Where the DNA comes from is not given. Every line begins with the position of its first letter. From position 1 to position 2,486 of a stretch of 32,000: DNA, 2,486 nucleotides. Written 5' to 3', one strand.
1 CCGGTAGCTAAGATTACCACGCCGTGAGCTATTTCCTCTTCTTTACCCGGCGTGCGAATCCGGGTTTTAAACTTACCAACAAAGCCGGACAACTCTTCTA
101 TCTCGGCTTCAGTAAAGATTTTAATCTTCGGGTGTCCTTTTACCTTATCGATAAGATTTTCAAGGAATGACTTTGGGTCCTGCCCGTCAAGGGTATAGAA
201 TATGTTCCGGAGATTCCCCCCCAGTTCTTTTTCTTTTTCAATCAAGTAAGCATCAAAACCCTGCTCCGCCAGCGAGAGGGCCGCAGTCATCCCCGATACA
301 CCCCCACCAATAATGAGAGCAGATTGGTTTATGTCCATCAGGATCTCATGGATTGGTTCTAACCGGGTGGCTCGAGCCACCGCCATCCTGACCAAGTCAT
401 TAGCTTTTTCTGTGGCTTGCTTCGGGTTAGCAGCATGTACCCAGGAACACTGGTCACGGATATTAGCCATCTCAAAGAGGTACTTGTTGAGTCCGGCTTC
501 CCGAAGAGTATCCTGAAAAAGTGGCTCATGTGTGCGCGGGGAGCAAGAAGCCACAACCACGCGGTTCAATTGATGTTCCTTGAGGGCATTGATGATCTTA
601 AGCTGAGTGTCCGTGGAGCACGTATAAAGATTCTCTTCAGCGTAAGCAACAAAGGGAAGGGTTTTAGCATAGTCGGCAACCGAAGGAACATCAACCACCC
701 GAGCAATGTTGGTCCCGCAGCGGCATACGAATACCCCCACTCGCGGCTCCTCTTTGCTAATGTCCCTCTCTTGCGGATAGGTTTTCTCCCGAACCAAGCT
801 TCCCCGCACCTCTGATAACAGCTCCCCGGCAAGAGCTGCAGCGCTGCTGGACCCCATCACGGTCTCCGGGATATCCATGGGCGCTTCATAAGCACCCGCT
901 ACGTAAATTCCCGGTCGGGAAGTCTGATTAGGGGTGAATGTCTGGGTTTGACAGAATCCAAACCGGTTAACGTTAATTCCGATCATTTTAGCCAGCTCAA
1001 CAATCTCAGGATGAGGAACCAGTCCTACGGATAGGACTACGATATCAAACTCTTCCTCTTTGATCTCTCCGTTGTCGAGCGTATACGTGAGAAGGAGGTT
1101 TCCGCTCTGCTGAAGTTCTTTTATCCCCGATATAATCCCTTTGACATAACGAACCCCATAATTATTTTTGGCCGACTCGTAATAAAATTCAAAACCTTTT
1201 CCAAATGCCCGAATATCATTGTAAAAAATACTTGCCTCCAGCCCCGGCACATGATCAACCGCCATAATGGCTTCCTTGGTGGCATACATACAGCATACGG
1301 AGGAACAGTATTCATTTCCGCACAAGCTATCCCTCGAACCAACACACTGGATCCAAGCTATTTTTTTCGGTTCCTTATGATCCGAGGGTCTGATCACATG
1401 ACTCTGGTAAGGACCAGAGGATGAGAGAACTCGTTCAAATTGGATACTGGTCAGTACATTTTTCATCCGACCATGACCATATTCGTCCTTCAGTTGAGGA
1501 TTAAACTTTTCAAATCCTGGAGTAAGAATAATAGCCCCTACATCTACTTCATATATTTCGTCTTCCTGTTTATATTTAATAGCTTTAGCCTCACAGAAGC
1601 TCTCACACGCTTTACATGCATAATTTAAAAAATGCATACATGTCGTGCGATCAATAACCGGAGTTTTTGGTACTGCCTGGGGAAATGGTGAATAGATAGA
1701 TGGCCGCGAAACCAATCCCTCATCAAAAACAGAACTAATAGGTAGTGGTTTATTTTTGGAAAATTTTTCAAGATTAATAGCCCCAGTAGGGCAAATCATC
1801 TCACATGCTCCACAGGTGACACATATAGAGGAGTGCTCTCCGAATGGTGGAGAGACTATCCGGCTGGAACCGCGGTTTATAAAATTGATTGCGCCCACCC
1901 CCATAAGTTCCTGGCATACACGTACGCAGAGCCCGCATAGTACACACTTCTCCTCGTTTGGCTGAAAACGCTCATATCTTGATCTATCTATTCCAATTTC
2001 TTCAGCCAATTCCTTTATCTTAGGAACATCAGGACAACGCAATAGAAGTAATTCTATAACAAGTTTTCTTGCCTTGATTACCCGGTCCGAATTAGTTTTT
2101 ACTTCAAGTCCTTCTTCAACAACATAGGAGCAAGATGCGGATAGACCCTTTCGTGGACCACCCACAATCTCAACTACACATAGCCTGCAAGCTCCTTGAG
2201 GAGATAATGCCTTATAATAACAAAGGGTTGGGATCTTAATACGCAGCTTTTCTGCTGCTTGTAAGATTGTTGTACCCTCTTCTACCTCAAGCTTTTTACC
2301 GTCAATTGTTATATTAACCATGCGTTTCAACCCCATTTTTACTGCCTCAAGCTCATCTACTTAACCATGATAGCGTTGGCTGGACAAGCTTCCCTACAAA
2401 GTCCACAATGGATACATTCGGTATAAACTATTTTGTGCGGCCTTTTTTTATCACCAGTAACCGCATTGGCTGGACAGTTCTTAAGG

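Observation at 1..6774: Hdr-type and NuoEFG (HydABC/Bfu)-type flavin modules combined in one gene set at the end of the acs operon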

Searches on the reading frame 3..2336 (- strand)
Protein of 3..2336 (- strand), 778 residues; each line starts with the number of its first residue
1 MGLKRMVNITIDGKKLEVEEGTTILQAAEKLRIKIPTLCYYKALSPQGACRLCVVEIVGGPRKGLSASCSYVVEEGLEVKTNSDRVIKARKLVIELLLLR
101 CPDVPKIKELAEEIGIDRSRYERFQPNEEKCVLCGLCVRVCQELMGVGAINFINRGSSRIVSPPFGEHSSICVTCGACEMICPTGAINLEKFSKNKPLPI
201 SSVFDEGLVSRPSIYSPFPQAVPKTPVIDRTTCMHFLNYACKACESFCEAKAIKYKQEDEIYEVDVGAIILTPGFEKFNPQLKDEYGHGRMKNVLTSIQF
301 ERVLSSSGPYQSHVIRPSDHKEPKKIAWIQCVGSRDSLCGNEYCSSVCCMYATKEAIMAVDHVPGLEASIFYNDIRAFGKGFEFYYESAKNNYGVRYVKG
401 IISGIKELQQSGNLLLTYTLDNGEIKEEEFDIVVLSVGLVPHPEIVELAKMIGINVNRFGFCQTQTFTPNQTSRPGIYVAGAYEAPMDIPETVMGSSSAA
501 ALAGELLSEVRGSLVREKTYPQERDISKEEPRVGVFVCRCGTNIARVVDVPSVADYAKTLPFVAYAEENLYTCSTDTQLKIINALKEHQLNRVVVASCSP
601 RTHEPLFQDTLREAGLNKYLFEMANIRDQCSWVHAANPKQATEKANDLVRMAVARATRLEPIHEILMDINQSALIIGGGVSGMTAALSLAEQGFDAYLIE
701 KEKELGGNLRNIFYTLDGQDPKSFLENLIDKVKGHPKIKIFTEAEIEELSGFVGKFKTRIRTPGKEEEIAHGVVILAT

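Call 8: search_protein_families(library=pfam, proteins=[window:3-2336:-], max_evalue=0.01)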
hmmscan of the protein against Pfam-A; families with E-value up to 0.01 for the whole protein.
window:3-2336:- (778 aa): 21 families
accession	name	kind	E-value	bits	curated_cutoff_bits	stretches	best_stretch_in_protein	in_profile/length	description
PF13510.11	Fer2_4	-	3.2e-20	72.4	22.8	1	5-83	2-81/82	2Fe-2S iron-sulfur cluster binding domain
PF07992.20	Pyr_redox_2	-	6.5e-14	52.5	26.1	2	259-484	93-277/291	Pyridine nucleotide-disulphide oxidoreductase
PF12838.12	Fer4_7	-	1.8e-10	41.6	27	2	130-186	1-52/52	4Fe-4S dicluster domain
PF00037.32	Fer4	-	1e-08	35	21.1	2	170-187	6-23/24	4Fe-4S binding domain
PF13450.12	NAD_binding_8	-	3.5e-08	34.1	21.9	1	675-712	1-38/68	NAD(P)-binding Rossmann-like domain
PF00111.32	Fer2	-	2.4e-07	31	21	1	9-60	1-50/77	2Fe-2S iron-sulfur cluster binding domain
PF00890.30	FAD_binding_2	-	6.9e-07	29.2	20.4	1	673-709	2-38/414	FAD binding domain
PF12831.13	FAD_oxidored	-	1.2e-06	28.5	27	1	674-710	3-39/416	FAD dependent oxidoreductase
PF01266.30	DAO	-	1.3e-06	28.7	27.9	1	674-707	3-37/353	FAD dependent oxidoreductase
PF13484.11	Fer4_16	-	4.5e-06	27.8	30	1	172-195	2-25/66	4Fe-4S double cluster binding domain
PF14697.11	Fer4_21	-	3e-05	24.5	35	1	127-188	4-58/59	4Fe-4S dicluster domain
PF13187.11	Fer4_9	-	0.00011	22.6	27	1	130-187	1-52/52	4Fe-4S dicluster domain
PF13738.12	Pyr_redox_3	-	0.00012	21.9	30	1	670-777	164-264/305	Pyridine nucleotide-disulphide oxidoreductase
PF03486.20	HI0933_like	-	0.00027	20.9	50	1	673-708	3-38/244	HI0933-like protein Rossmann domain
PF13183.11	Fer4_8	-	0.00046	21.1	27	1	129-185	3-67/68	4Fe-4S dicluster domain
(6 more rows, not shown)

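Call 9: search_protein_families(library=ncbifam, proteins=[window:3-2336:-], max_evalue=0.01)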
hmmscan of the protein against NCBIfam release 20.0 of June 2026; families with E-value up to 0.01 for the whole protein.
window:3-2336:- (778 aa): 114 families (the best 25 are shown)
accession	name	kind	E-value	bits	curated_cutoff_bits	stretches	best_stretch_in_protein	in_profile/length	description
NF040770.1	hetero_SS_HdrA2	exception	4.6e-176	587.2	1100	3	193-509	250-562/777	CoB-CoM heterodisulfide reductase HdrA2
NF041778.1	hetero_SS_HdrA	equivalog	3.8e-124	415.2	1400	2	172-517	248-580/771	ferredoxin:CoB-CoM heterodisulfide reductase subunit HdrA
NF041891.1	hdrA_Methbact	equivalog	3.5e-111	372.7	1300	3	200-507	254-556/762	ferredoxin:CoB-CoM heterodisulfide reductase subunit HdrA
NF040763.1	FeFe_hydrog_A6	exception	1.3e-45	155.8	765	1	7-189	1-207/571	NADH-dependent [FeFe] hydrogenase, group A6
NF005745.0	PRK07569.1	equivalog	8.1e-38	130.1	333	1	6-188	3-208/238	bidirectional hydrogenase complex protein HoxU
TIGR01973.1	NuoG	equivalog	1.9e-29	103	470.05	2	9-102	1-92/606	NADH-quinone oxidoreductase subunit NuoG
NF005895.0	PRK07860.1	equivalog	2.3e-24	85.4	802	2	5-102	16-113/811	NADH-quinone oxidoreductase subunit G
NF040762.1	Hydr_FeFe_Clost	exception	1.1e-23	83.7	900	2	8-98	2-90/572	ferredoxin hydrogenase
NF009454.0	PRK12814.1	equivalog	2.7e-21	75.6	916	1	6-104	3-100/657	putative NADPH-dependent glutamate synthase small subunit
NF006305.0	PRK08493.1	equivalog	3.5e-21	75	591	1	6-96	1-87/819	NADH-quinone oxidoreductase subunit G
TIGR02512.1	FeFe_hydrog_A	subfamily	1.3e-10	40.7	405.95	1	127-188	5-68/375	[FeFe] hydrogenase, group A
TIGR01372.1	soxA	subfamily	1.8e-08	32.6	1164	1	672-743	170-241/996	sarcosine oxidase subunit alpha family protein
NF009410.0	PRK12771.1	subfamily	2.6e-08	32.9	516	1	671-710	139-178/566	NAD(P)-binding protein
NF045663.1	diclust_near_Sec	equivalog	2.6e-08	32.4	530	1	648-732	85-165/759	pyridine nucleotide-disulfide oxidoreductase/dicluster-binding protein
TIGR01971.1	NuoI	subfamily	3e-08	33.3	113.05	1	123-190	37-101/121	NADH-quinone oxidoreductase, chain I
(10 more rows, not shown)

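Call 11: search_solved_structures(query=window:3-2336:-, max_evalue=0.001, show_alignments=2)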
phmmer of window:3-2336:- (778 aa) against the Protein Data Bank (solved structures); distinct sequences matched with E-value up to 0.001: 92 (the best 60 are shown).
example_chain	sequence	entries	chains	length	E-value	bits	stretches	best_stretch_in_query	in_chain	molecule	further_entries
5odc_A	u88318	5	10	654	1e-145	489.8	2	193-504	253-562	Heterodisulfide reductase, subunit A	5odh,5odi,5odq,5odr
8rvu_a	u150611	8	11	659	2.4e-142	478.6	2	171-504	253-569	H(2):CoB-CoM heterodisulfide,ferredoxin reductase subunit A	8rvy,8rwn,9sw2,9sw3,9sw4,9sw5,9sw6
8rvv_A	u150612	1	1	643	3.8e-140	471.3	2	171-504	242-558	H(2):CoB-CoM heterodisulfide,ferredoxin reductase subunit A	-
9sfi_A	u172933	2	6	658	9.5e-126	423.8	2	175-503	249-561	CoB--CoM heterodisulfide reductase iron-sulfur subunit A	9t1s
7bkb_A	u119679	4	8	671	2.6e-120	405.8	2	529-763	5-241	CoB--CoM heterodisulfide reductase iron-sulfur subunit A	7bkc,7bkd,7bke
9mqx_A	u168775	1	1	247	1.1e-42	149.1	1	6-188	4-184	NADH:ubiquinone oxidoreductase chain G-like protein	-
9bov_A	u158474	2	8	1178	9.5e-42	146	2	5-99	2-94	Molybdopterin oxidoreductase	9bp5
8a6t_A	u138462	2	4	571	4.7e-37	130.5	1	5-188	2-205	Electron bifurcating hydrogenase subunit HydA1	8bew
6tjr_A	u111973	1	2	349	1.1e-36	129.3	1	263-503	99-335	Fumarate reductase/succinate dehydrogenase flavoprotein domain protein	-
8oh5_C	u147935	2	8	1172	9.9e-33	116.2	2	7-97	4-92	Formate dehydrogenase-O, major subunit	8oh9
7q4v_A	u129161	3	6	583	6.3e-28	100.3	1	7-188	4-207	Iron hydrogenase HydA1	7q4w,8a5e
7t2r_A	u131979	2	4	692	7.3e-28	100.1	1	6-193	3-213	NiFe hydrogenase subunit A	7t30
7p5h_A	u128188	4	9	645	2e-27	98.7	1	9-190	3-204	Fe-hydrogenase, subunit alpha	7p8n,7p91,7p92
6tg9_A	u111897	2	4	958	6.3e-24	87.1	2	7-99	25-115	Formate dehydrogenase subunit alpha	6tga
9wxb_B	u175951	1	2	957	9.5e-24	86.5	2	7-99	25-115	Formate dehydrogenase alpha subunit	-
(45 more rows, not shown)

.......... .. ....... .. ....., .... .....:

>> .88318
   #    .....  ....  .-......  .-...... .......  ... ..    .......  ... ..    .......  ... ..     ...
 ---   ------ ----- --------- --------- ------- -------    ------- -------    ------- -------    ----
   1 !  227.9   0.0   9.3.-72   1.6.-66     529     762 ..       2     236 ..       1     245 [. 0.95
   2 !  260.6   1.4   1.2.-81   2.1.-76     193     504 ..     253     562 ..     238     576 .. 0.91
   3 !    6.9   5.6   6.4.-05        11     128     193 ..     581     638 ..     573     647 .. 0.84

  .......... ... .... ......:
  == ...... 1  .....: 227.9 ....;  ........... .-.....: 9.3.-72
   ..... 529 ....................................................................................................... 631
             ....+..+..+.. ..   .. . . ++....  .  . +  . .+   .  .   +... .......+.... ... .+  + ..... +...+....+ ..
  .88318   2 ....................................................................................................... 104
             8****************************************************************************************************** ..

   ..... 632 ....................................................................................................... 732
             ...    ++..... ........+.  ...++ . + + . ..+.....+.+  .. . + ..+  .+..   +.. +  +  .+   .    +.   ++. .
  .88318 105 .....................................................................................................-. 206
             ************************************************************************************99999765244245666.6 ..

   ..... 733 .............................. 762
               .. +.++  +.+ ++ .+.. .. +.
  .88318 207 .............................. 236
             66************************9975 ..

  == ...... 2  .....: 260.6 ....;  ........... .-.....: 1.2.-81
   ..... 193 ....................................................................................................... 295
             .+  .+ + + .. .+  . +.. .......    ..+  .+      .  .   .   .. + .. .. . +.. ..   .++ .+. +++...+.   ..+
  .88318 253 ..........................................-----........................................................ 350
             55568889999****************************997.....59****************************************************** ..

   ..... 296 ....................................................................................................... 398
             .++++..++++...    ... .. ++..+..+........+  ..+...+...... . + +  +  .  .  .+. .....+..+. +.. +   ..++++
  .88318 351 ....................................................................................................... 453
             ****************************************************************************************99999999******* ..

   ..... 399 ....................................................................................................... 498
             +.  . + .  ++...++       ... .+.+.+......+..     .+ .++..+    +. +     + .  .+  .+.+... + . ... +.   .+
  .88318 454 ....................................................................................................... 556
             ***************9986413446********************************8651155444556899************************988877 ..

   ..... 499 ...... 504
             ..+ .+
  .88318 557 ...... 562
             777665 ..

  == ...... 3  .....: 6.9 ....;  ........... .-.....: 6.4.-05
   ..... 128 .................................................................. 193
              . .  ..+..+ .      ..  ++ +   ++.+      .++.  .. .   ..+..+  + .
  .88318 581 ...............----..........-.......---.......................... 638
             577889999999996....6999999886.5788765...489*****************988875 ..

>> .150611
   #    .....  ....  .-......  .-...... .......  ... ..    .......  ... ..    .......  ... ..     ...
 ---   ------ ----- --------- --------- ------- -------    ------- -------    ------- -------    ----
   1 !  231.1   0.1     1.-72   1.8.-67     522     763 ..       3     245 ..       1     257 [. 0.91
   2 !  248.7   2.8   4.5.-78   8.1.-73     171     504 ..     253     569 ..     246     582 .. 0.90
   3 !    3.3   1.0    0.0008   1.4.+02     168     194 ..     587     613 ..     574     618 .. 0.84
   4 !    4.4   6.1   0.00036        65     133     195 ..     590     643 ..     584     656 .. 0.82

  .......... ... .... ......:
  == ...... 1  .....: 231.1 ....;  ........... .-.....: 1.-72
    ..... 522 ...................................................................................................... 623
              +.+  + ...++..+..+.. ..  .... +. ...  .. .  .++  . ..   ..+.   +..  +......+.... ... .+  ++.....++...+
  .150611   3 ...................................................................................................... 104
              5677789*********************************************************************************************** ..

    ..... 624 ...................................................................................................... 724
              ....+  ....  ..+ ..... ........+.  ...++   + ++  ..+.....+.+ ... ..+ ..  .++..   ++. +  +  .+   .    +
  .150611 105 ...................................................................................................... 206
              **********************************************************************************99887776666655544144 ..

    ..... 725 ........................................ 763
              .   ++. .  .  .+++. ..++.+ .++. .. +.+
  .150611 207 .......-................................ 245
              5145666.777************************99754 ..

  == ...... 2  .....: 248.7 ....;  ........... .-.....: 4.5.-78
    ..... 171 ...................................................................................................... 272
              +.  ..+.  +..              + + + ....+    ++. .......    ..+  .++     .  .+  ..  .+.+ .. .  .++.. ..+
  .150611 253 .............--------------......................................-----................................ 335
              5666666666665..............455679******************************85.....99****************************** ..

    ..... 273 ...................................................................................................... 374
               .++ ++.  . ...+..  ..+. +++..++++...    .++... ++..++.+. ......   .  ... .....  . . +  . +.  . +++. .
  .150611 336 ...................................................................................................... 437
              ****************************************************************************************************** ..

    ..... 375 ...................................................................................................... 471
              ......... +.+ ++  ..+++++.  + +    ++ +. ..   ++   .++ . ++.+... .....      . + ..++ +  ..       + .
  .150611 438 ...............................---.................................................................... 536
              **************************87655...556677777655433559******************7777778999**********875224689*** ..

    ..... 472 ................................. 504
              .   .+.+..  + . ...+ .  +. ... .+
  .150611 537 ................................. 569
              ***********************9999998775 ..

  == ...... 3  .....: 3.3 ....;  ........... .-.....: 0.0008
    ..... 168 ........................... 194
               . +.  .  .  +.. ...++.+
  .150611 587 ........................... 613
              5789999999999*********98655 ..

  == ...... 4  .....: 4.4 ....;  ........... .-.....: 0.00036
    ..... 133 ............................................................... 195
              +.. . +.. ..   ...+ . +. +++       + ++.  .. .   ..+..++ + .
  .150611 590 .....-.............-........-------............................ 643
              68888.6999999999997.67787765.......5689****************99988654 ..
